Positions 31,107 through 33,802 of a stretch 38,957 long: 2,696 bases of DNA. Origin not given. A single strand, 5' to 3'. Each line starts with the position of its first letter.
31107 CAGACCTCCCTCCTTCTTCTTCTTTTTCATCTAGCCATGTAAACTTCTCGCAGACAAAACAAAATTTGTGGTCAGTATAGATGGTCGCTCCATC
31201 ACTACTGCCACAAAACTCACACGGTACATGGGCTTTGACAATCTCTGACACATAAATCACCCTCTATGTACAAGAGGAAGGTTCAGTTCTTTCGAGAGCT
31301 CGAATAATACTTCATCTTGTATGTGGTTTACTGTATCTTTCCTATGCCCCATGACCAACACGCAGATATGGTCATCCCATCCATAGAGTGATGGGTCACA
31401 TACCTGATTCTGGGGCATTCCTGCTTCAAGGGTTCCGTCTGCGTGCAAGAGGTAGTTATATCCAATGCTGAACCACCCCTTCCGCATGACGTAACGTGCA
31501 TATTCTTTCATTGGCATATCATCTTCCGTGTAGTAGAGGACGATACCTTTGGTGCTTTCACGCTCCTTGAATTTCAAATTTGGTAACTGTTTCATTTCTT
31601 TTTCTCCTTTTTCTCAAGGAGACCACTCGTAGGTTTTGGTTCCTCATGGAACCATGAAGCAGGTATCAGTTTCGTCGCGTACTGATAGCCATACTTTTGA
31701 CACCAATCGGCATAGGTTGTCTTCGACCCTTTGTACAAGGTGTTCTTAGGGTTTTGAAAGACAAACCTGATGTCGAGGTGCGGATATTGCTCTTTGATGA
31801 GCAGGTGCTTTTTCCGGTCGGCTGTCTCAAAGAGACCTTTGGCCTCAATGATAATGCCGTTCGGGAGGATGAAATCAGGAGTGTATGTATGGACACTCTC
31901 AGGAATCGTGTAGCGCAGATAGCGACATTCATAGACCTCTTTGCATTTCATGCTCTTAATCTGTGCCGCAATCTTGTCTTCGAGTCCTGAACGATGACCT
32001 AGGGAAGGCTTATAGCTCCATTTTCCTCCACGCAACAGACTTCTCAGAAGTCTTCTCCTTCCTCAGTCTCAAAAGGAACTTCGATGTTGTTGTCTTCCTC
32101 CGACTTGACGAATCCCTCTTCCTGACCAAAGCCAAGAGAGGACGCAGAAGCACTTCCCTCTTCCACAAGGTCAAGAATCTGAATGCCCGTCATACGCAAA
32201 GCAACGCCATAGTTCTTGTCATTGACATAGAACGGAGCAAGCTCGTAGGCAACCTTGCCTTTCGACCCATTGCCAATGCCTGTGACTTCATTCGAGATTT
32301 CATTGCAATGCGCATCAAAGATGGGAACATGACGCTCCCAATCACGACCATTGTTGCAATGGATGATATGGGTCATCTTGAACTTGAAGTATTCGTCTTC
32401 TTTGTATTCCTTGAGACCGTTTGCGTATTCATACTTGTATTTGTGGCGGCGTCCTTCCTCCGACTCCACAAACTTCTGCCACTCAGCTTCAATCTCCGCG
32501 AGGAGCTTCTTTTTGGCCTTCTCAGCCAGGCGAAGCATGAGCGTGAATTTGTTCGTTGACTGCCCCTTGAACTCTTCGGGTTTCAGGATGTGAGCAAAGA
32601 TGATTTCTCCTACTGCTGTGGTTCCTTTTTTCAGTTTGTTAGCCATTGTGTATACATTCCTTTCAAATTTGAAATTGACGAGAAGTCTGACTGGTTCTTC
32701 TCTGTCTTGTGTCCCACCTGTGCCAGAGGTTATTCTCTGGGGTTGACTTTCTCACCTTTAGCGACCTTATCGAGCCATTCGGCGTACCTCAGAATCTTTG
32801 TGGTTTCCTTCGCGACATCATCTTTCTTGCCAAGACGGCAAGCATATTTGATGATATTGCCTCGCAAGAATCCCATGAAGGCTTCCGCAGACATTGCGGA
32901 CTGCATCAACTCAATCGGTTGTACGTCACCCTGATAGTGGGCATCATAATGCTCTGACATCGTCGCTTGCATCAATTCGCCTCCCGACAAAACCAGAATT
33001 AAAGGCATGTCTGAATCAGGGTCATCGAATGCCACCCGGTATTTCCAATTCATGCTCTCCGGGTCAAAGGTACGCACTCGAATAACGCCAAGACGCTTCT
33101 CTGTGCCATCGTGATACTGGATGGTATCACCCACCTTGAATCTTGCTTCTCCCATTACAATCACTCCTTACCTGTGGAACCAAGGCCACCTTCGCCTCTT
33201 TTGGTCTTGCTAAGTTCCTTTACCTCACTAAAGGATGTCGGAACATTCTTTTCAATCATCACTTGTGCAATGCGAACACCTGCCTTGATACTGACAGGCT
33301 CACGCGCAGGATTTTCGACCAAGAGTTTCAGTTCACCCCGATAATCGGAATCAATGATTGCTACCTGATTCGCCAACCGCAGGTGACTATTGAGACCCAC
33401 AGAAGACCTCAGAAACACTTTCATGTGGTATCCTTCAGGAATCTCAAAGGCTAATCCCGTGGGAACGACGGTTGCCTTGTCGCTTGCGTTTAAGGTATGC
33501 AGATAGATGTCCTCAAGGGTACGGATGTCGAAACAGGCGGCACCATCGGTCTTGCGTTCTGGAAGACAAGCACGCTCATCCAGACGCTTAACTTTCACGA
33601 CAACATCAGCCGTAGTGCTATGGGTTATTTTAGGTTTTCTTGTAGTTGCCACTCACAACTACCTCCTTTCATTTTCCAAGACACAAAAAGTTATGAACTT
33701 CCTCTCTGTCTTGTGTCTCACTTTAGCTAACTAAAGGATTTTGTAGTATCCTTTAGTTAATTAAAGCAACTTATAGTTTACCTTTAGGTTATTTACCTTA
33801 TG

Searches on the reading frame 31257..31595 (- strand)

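Call 7: search_protein_families(library=pfam, proteins=[window:31257-31595:-], max_evalue=0.01)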
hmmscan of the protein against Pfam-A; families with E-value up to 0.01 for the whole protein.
window:31257-31595:- (112 aa): 0 families

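Call 9: search_protein_families(library=phrogs, proteins=[window:31257-31595:-], max_evalue=0.01)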
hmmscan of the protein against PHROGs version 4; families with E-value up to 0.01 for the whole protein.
window:31257-31595:- (112 aa): 3 families
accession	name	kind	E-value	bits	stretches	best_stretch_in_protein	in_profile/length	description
phrog_822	-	lysis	5.8e-08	33.7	1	6-65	15-78/215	amidase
phrog_35436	-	lysis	0.0058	16.9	1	9-100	10-107/266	amidase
phrog_1493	-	lysis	0.0058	16.8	1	14-70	33-93/394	endolysin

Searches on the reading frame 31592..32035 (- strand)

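Call 7: search_protein_families(library=pfam, proteins=[window:31592-32035:-], max_evalue=0.01)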
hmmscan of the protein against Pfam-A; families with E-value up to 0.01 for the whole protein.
window:31592-32035:- (147 aa): 1 family
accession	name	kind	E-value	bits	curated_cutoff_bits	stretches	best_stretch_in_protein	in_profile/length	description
PF05367.17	Phage_endo_I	-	4.9e-57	192.2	29.1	1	12-146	13-148/149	Phage endonuclease I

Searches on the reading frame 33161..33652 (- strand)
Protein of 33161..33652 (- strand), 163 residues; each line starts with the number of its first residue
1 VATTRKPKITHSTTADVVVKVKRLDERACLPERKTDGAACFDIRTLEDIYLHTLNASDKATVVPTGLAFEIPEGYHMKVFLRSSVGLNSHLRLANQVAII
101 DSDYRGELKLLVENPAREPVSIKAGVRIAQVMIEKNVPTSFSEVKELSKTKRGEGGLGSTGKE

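Call 7: search_protein_families(library=pfam, proteins=[window:33161-33652:-], max_evalue=0.01)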
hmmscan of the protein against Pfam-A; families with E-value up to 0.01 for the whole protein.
window:33161-33652:- (163 aa): 2 families
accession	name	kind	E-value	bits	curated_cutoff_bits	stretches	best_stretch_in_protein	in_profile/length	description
PF00692.24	dUTPase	-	7.3e-24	84.4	22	1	28-161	3-129/129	dUTPase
PF22769.1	DCD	-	5.1e-06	27.1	27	1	61-135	79-152/153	dCTP deaminase-like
